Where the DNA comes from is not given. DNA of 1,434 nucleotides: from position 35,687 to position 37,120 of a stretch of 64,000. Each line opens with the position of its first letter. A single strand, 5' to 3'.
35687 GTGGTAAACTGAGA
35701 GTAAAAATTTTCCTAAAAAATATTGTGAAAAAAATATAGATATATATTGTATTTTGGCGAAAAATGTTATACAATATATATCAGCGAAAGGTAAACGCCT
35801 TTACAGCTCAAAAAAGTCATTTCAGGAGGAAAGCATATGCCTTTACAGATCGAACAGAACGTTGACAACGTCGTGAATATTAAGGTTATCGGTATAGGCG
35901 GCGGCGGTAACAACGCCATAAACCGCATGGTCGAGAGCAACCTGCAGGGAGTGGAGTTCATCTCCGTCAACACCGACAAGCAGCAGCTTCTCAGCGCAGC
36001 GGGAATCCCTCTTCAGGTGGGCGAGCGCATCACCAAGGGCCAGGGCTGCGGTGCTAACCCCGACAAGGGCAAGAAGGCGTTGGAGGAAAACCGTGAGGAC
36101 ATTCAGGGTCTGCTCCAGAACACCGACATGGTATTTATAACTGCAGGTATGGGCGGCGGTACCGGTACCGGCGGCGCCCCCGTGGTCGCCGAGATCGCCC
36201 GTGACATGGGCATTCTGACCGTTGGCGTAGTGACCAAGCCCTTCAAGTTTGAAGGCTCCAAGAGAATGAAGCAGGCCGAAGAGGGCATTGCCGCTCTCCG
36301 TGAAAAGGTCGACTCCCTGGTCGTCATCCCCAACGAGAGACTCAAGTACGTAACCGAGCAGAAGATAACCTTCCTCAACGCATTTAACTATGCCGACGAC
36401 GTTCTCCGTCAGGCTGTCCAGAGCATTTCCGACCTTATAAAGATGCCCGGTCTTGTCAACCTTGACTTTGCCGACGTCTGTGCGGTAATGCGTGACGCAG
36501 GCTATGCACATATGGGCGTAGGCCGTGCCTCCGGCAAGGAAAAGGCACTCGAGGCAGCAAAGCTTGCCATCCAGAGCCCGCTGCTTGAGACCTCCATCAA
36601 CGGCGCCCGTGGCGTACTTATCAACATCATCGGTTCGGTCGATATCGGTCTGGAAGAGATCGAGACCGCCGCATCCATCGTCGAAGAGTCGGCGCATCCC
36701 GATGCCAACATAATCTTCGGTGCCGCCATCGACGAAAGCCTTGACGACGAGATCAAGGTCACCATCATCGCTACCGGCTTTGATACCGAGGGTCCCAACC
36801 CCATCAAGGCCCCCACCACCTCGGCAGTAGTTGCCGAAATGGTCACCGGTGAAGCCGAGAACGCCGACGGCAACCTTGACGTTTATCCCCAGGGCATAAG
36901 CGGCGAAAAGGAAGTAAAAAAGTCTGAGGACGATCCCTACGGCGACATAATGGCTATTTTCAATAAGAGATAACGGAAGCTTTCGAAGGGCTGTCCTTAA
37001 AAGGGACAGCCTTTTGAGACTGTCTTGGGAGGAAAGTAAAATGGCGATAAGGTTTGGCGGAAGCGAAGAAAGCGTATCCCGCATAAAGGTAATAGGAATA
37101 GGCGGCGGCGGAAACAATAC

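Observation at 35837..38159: Two complete ftsZ paralogues in tandem at the end of the dcw cluster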

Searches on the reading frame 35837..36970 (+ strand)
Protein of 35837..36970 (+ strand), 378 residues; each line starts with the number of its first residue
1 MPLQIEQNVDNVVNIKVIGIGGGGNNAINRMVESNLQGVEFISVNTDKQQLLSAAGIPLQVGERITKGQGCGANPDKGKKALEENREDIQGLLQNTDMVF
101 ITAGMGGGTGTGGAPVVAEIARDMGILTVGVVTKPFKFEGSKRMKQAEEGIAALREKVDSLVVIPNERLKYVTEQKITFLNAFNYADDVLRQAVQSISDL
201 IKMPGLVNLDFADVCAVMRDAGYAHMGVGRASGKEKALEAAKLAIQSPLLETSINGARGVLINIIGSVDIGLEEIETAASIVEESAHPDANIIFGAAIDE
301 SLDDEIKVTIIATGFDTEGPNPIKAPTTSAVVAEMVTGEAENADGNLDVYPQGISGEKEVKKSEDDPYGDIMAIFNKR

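Call 9: search_protein_families(library=ncbifam, proteins=[window:35837-36970:+])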
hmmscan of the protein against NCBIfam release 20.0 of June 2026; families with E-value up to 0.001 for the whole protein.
window:35837-36970:+ (378 aa): 1 family
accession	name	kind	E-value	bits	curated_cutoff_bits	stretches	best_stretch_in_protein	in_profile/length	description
TIGR00065.1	ftsZ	equivalog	5.4e-119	397.6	295.2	1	8-321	13-330/353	cell division protein FtsZ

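Call 35: search_protein_families(library=pfam, proteins=[window:35837-36970:+], max_evalue=0.01)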
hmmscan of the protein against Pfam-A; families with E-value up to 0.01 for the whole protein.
window:35837-36970:+ (378 aa): 2 families
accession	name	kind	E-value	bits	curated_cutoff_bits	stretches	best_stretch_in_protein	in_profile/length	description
PF00091.31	Tubulin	-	7.9e-46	157.2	33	1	14-171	1-187/190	Tubulin/FtsZ family, GTPase domain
PF12327.13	FtsZ_C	-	1.2e-34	118.9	27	1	222-316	1-95/95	FtsZ family, C-terminal domain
